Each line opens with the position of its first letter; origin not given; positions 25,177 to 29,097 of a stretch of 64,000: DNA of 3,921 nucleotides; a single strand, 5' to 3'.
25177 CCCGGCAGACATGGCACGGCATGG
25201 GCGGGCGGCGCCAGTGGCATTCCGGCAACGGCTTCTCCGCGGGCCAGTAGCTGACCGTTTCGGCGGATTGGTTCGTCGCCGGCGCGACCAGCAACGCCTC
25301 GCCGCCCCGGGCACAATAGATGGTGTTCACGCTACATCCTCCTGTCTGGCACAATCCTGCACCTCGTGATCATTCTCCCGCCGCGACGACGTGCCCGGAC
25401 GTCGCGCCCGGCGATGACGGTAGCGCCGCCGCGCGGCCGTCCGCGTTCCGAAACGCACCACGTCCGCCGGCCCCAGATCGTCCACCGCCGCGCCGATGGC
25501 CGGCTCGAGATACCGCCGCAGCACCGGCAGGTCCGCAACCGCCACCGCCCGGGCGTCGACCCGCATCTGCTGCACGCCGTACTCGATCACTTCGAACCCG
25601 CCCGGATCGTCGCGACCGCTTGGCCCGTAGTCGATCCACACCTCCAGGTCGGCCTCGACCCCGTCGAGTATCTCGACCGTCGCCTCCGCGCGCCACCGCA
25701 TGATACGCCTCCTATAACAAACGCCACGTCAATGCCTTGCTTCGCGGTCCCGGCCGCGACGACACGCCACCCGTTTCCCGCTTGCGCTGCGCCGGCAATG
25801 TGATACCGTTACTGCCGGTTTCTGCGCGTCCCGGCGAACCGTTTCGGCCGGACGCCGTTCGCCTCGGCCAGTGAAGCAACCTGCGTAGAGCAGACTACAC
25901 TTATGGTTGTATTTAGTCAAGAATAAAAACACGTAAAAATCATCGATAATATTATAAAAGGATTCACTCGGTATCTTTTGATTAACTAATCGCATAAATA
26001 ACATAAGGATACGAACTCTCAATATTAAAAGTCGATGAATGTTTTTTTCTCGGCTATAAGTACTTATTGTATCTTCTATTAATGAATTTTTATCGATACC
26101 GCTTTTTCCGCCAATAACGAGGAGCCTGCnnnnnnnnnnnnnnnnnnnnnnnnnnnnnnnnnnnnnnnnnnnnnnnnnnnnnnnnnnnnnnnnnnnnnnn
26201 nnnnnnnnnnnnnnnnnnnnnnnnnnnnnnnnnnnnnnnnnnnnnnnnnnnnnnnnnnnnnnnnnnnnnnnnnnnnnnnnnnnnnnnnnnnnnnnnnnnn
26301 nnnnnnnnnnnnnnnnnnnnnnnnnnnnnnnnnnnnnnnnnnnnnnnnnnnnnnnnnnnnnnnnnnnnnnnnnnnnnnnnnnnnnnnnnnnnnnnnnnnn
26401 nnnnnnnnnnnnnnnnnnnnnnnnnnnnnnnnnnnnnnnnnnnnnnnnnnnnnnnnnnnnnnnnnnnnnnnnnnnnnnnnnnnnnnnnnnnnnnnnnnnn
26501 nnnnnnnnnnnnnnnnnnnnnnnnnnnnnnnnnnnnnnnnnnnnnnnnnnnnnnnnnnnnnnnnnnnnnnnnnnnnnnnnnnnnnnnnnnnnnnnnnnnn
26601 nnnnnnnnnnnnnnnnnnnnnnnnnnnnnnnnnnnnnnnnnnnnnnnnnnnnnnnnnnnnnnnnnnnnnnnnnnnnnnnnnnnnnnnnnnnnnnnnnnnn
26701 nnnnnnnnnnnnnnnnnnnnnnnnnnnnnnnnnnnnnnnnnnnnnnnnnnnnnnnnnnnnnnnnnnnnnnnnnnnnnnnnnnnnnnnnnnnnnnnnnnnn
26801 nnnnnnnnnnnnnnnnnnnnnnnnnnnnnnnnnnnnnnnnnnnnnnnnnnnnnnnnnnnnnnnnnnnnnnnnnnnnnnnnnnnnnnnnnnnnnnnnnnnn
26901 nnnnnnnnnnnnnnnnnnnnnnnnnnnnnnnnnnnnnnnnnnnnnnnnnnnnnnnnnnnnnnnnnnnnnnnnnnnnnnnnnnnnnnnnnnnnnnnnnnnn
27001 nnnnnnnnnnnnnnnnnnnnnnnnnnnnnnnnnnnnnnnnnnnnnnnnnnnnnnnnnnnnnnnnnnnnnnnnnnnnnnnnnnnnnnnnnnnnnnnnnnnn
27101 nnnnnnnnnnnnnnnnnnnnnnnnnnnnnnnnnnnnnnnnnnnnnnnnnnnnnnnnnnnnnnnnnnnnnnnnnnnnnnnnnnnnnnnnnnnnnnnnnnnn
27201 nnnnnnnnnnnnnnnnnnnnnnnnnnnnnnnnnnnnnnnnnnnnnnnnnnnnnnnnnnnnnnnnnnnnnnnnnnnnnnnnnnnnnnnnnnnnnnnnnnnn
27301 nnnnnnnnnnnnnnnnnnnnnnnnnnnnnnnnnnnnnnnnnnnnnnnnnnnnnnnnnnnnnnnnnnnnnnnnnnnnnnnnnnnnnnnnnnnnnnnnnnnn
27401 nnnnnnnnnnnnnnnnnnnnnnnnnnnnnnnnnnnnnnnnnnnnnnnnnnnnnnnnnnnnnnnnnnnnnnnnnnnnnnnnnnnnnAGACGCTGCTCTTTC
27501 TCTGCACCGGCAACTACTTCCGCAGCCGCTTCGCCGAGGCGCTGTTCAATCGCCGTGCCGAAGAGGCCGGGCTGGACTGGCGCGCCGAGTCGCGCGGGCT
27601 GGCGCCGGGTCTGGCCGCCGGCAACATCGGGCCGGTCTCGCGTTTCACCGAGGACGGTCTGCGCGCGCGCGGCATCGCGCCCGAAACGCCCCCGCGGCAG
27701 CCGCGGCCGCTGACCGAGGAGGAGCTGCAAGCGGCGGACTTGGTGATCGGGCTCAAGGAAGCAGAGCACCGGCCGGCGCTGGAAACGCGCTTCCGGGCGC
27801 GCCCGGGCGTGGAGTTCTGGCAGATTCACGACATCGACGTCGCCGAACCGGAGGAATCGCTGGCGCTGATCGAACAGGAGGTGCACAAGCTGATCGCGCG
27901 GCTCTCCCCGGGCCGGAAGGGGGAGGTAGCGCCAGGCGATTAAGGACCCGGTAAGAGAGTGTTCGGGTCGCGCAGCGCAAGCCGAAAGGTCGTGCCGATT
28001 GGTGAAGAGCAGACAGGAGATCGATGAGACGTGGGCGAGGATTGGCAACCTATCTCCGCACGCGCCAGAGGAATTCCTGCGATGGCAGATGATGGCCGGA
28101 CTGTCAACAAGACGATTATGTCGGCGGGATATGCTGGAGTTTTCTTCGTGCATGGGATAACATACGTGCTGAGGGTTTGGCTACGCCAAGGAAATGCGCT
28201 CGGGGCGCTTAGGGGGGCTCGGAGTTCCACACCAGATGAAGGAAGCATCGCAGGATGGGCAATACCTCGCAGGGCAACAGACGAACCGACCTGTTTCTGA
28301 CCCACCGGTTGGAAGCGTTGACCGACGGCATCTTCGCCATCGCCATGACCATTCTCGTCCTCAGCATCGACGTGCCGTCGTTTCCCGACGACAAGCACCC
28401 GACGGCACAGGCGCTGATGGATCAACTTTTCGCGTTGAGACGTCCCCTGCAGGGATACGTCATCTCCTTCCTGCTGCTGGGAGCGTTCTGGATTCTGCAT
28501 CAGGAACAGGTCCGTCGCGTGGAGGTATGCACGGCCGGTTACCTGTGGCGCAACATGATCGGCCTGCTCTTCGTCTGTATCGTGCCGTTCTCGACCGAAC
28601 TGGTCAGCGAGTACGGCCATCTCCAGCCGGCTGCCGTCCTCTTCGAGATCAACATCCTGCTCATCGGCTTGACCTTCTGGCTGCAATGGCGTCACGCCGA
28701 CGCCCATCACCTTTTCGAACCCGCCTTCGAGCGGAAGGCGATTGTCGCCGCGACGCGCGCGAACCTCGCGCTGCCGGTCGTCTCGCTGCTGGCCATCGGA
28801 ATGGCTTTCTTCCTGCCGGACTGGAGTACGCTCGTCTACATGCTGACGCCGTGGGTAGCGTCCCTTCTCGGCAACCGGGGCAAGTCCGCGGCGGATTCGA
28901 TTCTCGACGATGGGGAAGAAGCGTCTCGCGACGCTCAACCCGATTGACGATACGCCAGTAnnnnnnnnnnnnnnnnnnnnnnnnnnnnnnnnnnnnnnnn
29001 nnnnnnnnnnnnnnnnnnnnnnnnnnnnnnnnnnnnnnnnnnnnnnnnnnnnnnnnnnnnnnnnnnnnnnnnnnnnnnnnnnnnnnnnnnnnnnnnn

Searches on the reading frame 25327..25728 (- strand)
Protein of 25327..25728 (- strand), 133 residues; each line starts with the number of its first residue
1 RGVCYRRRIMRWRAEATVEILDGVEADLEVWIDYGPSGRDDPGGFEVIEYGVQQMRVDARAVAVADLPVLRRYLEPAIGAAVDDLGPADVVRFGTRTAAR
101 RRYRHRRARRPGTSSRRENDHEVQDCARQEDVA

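Call 37: search_protein_families(library=pfam, proteins=[window:25327-25728:-], max_evalue=0.01)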
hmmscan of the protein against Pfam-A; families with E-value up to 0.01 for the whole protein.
window:25327-25728:- (133 aa): 1 family
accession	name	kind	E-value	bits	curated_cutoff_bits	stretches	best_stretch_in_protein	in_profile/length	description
PF00847.26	AP2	-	0.0014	19.3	33.3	1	1-17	4-19/54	AP2 domain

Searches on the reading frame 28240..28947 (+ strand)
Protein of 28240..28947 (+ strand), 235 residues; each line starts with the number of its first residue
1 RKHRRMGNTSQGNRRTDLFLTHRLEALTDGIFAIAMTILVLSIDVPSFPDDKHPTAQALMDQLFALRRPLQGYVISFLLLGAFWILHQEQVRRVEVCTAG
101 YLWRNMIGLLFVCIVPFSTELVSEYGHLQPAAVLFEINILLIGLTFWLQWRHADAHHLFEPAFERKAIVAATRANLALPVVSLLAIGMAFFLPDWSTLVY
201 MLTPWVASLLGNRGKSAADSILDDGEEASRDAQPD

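Call 24: search_protein_families(library=pfam, proteins=[window:28240-28947:+], max_evalue=0.00001)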
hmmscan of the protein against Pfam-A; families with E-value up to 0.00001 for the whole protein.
window:28240-28947:+ (235 aa): 1 family
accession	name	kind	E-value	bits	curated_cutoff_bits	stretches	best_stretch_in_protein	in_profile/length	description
PF06736.16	TMEM175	-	3.2e-24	85.7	25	1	23-116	1-88/88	Endosomal/lysosomal potassium channel TMEM175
